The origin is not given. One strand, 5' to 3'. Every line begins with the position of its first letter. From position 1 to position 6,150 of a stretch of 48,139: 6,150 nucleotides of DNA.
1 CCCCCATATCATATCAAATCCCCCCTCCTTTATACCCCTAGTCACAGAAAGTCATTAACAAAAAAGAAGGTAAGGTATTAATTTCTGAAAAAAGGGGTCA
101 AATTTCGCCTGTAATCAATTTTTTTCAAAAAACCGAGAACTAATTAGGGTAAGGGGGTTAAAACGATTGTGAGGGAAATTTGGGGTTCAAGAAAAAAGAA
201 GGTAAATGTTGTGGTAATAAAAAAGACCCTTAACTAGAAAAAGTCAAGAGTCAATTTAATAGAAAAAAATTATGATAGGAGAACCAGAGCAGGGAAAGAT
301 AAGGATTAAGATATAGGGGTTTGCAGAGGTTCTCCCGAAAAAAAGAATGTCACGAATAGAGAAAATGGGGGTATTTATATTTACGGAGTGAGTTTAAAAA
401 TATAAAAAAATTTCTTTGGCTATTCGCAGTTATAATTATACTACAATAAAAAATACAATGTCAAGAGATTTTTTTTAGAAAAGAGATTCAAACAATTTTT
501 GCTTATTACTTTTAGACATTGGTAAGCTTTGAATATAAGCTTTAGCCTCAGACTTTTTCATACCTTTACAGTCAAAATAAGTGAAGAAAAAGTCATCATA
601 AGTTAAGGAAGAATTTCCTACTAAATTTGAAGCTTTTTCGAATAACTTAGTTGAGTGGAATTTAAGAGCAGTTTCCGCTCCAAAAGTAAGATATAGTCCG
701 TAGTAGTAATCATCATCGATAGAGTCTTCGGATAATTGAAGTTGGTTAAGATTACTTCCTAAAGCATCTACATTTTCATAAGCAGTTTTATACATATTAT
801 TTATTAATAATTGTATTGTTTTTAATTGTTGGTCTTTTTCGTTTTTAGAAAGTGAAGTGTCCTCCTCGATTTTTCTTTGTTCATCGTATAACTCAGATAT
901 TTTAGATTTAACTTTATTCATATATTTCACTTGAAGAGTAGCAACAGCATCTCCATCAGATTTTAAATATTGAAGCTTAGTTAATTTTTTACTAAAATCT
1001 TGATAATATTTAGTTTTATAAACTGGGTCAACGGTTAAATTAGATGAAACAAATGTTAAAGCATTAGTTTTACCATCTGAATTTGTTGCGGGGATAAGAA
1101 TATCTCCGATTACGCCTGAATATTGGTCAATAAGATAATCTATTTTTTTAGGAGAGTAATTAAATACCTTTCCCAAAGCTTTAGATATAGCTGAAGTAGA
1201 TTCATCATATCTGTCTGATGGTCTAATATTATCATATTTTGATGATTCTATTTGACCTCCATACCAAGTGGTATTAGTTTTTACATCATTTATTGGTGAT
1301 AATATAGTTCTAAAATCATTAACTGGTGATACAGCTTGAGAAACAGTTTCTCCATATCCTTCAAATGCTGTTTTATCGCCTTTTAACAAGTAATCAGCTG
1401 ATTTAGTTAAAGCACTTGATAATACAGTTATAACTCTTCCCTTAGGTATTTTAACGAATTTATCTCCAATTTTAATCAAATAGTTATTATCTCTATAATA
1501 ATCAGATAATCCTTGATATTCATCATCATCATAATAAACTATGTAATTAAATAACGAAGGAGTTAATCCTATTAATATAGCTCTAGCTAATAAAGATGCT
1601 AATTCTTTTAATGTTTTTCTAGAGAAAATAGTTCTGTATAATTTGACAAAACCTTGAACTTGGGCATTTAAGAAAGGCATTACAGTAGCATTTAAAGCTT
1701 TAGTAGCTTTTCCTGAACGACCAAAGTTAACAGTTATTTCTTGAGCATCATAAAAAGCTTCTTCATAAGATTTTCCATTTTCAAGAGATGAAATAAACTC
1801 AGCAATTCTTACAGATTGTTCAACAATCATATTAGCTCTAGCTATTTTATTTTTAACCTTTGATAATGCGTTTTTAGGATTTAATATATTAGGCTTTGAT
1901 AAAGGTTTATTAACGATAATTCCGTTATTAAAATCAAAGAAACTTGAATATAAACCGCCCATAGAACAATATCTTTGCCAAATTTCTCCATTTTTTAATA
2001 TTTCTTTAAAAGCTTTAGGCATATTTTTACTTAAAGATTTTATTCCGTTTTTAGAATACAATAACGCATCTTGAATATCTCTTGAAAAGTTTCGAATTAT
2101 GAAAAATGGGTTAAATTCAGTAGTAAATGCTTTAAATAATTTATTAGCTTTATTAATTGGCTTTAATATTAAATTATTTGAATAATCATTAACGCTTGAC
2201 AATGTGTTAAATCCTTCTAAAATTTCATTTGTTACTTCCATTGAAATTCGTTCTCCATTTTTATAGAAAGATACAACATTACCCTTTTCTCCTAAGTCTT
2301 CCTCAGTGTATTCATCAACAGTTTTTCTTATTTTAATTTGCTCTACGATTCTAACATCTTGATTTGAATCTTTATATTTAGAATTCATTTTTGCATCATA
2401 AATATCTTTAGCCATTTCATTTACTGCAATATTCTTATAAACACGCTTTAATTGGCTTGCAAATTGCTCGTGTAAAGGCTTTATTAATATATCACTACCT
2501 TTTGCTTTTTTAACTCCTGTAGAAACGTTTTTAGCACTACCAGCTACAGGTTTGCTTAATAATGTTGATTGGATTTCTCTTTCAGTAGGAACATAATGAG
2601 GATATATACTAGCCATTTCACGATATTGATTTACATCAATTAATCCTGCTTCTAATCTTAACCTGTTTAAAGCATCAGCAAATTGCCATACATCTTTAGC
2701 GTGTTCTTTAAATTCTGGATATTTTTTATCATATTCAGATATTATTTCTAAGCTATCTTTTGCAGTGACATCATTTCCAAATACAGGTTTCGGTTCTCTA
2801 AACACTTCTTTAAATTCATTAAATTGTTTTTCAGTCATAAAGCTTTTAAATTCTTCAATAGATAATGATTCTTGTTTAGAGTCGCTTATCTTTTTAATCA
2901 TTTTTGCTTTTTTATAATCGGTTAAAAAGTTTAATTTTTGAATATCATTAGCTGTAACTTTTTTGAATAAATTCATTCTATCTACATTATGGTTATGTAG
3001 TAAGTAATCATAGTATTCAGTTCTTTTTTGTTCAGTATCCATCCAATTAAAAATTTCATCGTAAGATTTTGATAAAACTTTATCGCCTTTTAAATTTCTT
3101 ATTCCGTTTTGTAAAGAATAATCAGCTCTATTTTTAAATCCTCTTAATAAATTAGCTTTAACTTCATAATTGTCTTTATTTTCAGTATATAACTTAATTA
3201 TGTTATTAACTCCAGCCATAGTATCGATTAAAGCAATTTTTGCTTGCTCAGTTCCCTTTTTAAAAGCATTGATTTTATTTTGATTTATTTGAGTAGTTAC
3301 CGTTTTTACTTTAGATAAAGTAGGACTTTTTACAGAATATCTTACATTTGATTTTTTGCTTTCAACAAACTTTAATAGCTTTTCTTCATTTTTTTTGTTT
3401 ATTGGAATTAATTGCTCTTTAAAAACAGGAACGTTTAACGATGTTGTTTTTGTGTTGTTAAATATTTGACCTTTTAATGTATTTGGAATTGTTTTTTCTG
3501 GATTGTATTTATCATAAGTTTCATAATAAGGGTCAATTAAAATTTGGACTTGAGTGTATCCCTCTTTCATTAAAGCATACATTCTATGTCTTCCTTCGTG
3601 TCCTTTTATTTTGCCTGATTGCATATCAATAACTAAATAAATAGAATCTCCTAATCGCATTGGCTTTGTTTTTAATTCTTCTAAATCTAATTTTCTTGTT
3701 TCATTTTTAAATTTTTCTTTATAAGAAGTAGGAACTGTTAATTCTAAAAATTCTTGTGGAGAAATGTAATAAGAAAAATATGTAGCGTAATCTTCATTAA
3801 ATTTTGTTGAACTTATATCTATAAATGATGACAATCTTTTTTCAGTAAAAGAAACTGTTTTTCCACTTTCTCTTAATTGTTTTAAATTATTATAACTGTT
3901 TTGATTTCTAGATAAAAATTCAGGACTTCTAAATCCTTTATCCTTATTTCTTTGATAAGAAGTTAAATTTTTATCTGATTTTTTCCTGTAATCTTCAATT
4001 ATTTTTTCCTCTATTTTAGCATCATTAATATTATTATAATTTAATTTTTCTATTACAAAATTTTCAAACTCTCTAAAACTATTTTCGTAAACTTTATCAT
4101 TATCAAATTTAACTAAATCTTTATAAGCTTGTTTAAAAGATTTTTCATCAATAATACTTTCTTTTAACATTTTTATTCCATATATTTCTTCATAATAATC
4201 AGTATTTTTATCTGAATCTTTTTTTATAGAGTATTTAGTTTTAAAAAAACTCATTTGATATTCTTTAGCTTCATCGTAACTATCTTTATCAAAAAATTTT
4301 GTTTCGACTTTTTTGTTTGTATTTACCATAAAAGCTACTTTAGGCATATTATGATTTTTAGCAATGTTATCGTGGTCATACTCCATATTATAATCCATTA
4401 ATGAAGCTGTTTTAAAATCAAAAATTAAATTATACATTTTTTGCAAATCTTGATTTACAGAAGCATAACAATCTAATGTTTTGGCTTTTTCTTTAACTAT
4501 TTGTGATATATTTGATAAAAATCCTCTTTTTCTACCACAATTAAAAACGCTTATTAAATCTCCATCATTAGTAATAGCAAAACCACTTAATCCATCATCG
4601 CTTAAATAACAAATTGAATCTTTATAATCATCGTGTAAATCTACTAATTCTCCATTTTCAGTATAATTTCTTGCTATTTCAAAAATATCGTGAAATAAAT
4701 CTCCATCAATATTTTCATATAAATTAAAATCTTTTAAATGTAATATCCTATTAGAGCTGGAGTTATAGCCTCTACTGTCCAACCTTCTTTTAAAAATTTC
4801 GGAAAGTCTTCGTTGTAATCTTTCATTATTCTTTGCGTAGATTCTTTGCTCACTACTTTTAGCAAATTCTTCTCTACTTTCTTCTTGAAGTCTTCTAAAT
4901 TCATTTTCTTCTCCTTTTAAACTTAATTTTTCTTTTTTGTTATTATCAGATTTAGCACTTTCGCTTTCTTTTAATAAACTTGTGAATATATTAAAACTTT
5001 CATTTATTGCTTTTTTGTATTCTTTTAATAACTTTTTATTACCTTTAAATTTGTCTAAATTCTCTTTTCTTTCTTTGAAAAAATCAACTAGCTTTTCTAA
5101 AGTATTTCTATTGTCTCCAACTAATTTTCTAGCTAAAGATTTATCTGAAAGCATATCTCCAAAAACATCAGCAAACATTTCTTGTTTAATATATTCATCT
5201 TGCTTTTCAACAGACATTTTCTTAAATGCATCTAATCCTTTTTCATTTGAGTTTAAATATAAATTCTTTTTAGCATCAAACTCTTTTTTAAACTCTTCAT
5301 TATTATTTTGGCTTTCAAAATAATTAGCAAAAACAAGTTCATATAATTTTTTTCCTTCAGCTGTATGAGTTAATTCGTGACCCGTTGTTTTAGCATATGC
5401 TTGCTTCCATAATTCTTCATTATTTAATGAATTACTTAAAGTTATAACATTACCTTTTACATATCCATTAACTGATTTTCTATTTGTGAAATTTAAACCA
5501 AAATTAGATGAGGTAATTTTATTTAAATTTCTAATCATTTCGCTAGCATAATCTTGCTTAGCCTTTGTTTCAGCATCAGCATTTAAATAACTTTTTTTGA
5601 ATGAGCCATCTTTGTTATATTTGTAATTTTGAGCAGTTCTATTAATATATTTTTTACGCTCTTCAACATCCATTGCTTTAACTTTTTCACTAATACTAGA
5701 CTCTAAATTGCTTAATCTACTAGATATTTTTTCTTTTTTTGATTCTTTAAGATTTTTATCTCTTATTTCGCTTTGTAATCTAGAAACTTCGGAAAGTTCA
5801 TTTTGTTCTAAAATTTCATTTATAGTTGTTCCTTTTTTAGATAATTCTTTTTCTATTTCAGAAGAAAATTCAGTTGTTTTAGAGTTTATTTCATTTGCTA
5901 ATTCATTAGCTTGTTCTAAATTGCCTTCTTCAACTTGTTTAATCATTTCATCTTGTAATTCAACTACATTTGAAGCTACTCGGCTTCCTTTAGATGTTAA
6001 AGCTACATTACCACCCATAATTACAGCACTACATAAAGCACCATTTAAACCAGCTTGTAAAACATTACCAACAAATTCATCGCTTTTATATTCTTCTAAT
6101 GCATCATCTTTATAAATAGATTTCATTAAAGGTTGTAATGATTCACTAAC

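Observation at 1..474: A consensus promoter at the end of the last gene fires into an ORF-free, GC-enriched tract: candidate long ncRNA or giant early leader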

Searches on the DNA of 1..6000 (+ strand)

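Call 7: search_dna_similar(query=window:1-6000:+, collection=phages, mode=near)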
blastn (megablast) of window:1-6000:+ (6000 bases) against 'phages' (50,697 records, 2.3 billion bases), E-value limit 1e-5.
No match.

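Call 9: search_dna_similar(query=window:1-480:+, collection=phages, mode=distant)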
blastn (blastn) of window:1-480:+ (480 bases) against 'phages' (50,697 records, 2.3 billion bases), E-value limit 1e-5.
No match.

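Call 66: search_rna_families(source=window, start=1, end=600, threshold=evalue, max_evalue=10)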
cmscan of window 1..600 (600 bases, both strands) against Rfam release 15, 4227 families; matches with E-value up to 10: 3.
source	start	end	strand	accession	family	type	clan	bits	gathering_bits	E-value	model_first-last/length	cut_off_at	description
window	222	334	-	RF01820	RsaE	Gene; sRNA;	-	28.8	79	0.01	1-112/112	no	RNA Staph. aureus E (RoxS)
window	294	376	-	RF00033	MicF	Gene; antisense;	-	18.8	79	4.3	1-94/94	no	MicF RNA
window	455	576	+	RF02606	AbsR28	Gene; sRNA;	-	12.7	50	3.7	1-180/180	no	Acinetobacter sRNA 28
